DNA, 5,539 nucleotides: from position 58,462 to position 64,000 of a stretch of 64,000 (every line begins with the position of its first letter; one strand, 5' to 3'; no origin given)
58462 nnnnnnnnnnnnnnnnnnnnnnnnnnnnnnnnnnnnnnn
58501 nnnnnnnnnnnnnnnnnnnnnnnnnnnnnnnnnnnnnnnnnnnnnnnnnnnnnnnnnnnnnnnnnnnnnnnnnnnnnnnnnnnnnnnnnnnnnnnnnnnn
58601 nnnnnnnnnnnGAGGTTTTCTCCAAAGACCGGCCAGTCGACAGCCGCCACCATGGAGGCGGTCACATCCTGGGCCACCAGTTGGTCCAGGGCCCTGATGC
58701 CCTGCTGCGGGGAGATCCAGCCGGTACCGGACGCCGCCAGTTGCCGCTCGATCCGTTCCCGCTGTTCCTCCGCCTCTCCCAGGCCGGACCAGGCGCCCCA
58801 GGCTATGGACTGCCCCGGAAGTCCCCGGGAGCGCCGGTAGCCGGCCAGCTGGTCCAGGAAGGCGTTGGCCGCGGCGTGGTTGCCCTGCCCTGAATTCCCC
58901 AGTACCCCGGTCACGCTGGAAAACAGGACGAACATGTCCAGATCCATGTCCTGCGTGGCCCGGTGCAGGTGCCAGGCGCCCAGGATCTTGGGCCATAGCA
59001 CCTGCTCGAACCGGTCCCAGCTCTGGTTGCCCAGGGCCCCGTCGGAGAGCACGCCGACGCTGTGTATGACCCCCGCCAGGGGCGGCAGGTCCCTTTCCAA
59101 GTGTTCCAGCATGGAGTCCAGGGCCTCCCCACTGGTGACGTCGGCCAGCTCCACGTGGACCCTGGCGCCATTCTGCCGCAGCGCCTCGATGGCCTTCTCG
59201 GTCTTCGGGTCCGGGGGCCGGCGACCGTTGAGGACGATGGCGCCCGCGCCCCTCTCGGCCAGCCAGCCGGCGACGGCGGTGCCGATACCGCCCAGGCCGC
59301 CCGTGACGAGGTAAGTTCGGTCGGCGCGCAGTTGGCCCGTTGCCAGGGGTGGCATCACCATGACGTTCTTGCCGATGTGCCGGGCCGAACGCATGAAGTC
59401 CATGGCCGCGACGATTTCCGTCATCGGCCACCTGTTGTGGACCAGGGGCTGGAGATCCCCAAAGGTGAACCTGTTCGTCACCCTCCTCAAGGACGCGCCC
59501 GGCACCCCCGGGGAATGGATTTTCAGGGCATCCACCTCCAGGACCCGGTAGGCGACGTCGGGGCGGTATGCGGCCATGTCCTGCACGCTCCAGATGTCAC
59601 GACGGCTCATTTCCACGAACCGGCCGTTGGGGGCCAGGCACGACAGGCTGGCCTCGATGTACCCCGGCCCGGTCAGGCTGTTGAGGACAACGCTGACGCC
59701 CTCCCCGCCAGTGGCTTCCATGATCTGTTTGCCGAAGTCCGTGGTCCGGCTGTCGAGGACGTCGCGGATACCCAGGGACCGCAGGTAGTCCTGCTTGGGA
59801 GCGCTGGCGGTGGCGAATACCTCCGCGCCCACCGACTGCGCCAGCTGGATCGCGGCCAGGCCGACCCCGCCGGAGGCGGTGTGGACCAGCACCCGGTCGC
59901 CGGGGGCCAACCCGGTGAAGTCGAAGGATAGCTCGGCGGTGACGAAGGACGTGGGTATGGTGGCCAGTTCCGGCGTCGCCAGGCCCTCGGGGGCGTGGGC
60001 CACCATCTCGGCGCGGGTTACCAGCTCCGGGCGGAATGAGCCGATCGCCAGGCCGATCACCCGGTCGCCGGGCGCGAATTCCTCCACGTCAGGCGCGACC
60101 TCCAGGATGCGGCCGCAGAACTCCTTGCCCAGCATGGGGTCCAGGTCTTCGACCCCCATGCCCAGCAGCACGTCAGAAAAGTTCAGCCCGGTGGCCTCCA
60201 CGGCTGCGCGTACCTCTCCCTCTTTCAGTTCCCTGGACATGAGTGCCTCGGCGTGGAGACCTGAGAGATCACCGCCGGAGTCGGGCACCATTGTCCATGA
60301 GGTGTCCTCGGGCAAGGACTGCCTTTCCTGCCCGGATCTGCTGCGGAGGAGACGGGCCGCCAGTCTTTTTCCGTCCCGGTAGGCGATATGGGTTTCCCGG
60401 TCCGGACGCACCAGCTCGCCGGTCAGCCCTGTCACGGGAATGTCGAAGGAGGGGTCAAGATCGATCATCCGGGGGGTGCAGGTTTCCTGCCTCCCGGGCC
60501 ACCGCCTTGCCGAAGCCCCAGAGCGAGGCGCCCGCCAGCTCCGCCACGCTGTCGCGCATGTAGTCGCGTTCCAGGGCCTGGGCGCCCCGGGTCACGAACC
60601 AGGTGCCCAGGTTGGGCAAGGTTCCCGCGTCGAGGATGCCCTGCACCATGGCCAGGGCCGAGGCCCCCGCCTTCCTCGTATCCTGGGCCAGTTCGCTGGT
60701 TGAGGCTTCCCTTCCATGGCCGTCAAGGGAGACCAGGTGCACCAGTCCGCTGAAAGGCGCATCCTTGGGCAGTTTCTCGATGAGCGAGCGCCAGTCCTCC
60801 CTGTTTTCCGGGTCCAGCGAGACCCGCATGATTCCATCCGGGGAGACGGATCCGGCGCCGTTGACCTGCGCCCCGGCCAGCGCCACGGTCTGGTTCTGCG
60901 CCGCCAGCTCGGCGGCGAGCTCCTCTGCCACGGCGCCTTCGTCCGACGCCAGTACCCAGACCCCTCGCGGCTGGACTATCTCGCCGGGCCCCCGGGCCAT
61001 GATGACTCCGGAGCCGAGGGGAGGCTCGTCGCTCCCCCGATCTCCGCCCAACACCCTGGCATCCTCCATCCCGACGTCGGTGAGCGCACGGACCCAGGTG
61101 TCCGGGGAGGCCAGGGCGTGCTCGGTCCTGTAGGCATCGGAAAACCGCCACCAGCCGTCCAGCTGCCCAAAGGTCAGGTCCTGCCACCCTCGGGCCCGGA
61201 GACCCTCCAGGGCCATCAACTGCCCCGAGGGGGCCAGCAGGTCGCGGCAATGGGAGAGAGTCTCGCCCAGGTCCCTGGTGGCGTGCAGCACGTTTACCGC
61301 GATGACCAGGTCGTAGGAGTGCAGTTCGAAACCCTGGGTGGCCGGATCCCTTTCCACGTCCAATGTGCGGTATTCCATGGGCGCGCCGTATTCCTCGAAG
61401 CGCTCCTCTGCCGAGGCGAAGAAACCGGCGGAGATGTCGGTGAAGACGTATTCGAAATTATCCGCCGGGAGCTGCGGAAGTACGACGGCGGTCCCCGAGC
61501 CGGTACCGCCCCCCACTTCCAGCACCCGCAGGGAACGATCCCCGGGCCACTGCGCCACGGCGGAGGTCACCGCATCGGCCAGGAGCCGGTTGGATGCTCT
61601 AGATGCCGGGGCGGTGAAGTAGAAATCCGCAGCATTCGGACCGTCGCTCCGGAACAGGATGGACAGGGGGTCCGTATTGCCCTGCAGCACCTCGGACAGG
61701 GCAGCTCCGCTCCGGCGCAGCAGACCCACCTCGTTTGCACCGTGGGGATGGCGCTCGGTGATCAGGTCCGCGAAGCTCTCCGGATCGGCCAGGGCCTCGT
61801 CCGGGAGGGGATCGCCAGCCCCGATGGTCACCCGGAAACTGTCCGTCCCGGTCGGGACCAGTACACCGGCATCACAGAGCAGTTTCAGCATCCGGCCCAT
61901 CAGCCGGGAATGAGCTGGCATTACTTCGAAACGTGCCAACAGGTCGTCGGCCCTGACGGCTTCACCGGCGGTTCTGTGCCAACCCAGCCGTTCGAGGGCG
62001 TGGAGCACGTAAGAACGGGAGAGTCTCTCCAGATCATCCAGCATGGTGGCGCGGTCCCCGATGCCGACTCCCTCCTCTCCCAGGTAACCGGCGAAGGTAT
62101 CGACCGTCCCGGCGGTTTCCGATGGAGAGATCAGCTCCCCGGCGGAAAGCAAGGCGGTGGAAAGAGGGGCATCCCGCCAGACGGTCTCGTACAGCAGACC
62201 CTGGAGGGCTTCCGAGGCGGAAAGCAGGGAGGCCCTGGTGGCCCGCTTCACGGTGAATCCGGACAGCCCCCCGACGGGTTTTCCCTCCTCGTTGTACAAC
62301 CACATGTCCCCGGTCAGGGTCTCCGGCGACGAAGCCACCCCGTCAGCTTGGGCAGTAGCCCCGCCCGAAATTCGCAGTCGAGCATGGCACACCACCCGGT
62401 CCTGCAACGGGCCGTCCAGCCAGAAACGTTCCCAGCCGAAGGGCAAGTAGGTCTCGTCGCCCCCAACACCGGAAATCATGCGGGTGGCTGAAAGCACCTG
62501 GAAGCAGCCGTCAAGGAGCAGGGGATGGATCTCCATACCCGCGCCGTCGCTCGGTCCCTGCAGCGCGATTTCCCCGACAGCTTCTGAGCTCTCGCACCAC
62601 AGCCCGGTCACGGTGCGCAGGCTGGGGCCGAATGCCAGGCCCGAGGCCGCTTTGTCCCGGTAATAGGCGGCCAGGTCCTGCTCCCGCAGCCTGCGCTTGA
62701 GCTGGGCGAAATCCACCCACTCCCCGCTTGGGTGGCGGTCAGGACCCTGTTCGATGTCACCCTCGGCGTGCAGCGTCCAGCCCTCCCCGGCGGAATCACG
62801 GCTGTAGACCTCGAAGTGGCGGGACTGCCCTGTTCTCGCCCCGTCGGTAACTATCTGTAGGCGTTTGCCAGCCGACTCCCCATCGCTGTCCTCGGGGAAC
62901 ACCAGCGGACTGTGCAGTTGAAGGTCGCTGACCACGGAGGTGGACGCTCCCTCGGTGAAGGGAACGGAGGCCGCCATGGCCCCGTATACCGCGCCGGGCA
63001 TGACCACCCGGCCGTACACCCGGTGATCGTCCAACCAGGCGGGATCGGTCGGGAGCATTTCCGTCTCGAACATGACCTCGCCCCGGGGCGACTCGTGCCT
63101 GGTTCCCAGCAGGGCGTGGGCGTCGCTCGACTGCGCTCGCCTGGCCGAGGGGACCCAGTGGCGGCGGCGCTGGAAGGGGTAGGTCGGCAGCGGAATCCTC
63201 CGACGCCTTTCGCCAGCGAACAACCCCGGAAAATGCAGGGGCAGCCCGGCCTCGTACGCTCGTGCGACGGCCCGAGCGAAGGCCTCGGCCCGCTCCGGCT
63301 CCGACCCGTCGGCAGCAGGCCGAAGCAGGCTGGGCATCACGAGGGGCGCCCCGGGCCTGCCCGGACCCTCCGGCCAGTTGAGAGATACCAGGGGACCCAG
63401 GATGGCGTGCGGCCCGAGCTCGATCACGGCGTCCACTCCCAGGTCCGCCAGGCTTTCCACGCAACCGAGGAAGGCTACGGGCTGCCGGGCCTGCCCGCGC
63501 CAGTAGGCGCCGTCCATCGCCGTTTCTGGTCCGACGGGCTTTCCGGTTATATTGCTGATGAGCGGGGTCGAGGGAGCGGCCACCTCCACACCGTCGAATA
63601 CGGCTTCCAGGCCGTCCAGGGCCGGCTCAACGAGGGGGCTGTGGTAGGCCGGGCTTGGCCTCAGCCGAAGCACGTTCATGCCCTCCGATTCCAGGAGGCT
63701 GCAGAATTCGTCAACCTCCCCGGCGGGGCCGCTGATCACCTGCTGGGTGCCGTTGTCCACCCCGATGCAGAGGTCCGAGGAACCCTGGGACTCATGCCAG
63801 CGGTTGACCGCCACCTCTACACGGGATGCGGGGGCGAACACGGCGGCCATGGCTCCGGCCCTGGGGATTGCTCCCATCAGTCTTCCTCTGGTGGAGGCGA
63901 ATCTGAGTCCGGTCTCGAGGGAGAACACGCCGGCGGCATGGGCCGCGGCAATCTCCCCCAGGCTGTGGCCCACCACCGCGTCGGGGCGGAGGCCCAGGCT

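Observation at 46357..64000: A lipid-type PKS locus (cMT-containing fully reducing module, KS-AT0, ACP, PPTase, hydrolase, MMPL) that appears to be decaying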

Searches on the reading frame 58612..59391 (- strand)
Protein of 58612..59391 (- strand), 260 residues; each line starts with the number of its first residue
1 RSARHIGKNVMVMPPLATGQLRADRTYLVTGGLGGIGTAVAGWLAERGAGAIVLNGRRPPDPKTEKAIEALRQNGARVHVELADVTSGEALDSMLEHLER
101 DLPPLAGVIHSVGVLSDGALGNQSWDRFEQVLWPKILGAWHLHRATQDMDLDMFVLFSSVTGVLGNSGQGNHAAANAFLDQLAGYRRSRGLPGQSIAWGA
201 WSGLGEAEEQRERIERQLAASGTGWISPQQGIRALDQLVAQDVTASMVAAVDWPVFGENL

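Call 37: search_solved_structures(query=window:58615-59361:-, max_evalue=1e-10, show_alignments=3)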
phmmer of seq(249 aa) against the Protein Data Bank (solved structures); distinct sequences matched with E-value up to 1e-10: 51.
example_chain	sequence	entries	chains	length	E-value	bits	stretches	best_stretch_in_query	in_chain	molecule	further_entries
3mjv_A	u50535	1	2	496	4.2e-45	157.3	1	16-247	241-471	AmphB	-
3mjc_A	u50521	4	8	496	1.7e-44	155.3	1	16-247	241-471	AmphB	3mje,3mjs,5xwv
4dif_A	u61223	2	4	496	2.2e-44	155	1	16-247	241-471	AmphB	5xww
3mjt_A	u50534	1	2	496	8.1e-44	153.1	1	16-247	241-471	AmphB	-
9d2y_A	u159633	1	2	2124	1.2e-43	152.6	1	10-233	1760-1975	Multifunctional mycocerosic acid synthase membrane-associated MAS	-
9d2z_A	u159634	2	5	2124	1.2e-43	152.6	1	10-233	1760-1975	Mycocerosic acid synthase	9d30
3slk_A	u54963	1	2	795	3.9e-40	141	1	13-228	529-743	Polyketide synthase extender module 2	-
6w7s_A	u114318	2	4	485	1.4e-39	139.2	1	9-244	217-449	EryAI | KR1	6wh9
2fr0_A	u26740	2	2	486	1.4e-39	139.2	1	9-244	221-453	Erythromycin synthase, EryAI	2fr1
5bp4_A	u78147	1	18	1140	2.4e-39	138.5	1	2-213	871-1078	Mycocerosic acid synthase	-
7m7i_B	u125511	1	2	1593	1.5e-38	135.9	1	9-244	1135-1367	EryAI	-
7m7j_B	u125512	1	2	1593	1.5e-38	135.8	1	9-244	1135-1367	EryAI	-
7m7f_B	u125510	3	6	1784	2.4e-38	135.1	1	9-244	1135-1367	EryAI,6-deoxyerythronolide-B synthase EryA3, modules 5 and 6 chimera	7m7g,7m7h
8tjn_B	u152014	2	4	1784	2.5e-38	135.1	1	9-244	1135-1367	EryAI,6-deoxyerythronolide-B synthase EryA3, modules 5 and 6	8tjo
7m7e_B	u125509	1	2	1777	3.1e-38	134.8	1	9-244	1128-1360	6-deoxyerythronolide-B synthase EryA2, modules 3 and 4,EryAI,6-deoxyerythronolide-B syntha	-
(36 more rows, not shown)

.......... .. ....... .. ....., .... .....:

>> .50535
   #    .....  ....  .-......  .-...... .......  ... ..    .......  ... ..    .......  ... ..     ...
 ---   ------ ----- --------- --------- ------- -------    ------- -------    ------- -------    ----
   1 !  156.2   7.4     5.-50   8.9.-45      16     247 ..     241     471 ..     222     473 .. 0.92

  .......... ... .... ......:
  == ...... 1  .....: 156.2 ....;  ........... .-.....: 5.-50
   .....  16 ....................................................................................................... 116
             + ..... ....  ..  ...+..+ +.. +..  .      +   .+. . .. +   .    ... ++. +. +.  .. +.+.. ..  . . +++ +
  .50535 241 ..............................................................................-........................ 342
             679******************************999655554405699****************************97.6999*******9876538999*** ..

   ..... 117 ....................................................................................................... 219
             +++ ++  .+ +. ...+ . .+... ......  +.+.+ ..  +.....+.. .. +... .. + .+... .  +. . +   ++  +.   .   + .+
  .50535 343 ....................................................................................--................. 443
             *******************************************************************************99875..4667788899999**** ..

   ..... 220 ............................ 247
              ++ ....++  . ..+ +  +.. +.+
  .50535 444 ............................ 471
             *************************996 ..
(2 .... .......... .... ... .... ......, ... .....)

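Call 63: search_protein_representatives(protein=window:58612-59391:-)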
Query: 260 residues. Proteins with E-value up to 0.001 (for the whole library): 50323; up to 1e-10: 36654; up to 1e-30: 14233. The best 150 are listed.
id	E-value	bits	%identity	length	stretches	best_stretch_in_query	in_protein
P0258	3.0e-256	862.5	60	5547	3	18-257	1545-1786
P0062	6.0e-217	733.7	52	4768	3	15-255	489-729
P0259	2.2e-182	620.5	64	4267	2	17-254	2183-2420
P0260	5.0e-182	619.3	63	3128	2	20-254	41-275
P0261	8.1e-180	612.0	62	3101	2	1-254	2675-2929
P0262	4.2e-174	593.3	61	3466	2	15-257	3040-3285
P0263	2.4e-172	587.5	62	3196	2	14-254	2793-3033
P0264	6.7e-171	582.8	44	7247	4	3-244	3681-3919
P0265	3.8e-170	580.3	57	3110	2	7-259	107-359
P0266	1.0e-166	569.1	42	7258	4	7-246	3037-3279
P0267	9.2e-159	543.0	42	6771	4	3-234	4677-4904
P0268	2.6e-156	535.0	43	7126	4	25-237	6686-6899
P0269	9.6e-156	533.1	41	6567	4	21-223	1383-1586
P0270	3.7e-155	531.2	41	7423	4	23-249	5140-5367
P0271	1.0e-154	529.7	39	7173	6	19-256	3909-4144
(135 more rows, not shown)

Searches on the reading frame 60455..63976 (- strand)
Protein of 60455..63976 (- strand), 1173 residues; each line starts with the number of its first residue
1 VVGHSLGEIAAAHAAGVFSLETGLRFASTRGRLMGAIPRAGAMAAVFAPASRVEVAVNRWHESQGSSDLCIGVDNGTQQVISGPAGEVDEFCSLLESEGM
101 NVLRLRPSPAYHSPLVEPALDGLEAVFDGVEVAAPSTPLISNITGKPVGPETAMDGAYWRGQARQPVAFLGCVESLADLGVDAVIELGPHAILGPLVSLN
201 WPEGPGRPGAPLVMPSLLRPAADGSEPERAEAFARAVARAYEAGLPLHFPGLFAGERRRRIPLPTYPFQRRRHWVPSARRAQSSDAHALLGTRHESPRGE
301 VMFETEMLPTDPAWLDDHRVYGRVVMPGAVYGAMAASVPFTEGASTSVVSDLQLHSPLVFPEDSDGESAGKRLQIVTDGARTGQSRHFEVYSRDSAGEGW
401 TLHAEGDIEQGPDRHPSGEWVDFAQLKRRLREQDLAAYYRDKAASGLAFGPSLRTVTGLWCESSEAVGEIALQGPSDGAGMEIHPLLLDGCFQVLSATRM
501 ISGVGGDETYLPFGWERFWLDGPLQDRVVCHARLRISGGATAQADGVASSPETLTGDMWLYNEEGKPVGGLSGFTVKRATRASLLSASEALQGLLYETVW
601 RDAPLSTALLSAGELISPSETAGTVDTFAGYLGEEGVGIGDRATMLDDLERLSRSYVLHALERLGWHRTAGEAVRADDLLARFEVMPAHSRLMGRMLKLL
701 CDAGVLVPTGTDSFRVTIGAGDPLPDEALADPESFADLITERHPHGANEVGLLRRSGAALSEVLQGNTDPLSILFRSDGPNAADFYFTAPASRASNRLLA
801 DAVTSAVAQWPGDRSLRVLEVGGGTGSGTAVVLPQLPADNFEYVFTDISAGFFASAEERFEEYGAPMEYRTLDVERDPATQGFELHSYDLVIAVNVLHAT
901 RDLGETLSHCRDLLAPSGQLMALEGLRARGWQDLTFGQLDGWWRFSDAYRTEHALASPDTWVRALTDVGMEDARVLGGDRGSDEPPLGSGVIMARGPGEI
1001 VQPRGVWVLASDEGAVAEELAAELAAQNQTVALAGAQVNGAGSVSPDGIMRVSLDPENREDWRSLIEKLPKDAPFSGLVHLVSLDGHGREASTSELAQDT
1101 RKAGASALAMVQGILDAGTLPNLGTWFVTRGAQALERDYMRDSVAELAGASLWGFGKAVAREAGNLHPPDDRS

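Call 3: search_protein_families(library=pfam, proteins=[window:60455-63976:-], max_evalue=0.001)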
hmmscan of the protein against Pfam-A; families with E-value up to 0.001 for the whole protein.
window:60455-63976:- (1173 aa): 9 families
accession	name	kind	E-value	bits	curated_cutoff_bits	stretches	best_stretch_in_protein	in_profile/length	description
PF00698.26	Acyl_transf_1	-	1.2e-25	91.1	32.7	1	2-193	88-271/319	Acyl transferase domain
PF14765.12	PS-DH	-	6.1e-21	75.1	23.7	1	428-583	12-163/166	Polyketide synthase dehydratase N-terminal domain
PF08242.18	Methyltransf_12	-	2.9e-18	66.9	30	1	819-920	1-98/98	Methyltransferase domain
PF21089.3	PKS_DH_N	-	1.8e-16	60.4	27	1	287-393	1-103/103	Polyketide synthase dehydratase domain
PF13649.12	Methyltransf_25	-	4.1e-11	43.9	27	1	818-918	1-97/97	Methyltransferase domain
PF13489.12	Methyltransf_23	-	1.9e-09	37.9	27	1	797-971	7-160/164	Methyltransferase domain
PF08241.18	Methyltransf_11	-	3.4e-09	37.7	21.2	1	819-921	1-94/95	Methyltransferase domain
PF18558.8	HTH_51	-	9.2e-08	32.1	50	1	645-710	23-85/88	Methyltransferase, Helix-turn-helix domain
PF13847.12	Methyltransf_31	-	0.0006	20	27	0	815-922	4-109/145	Methyltransferase domain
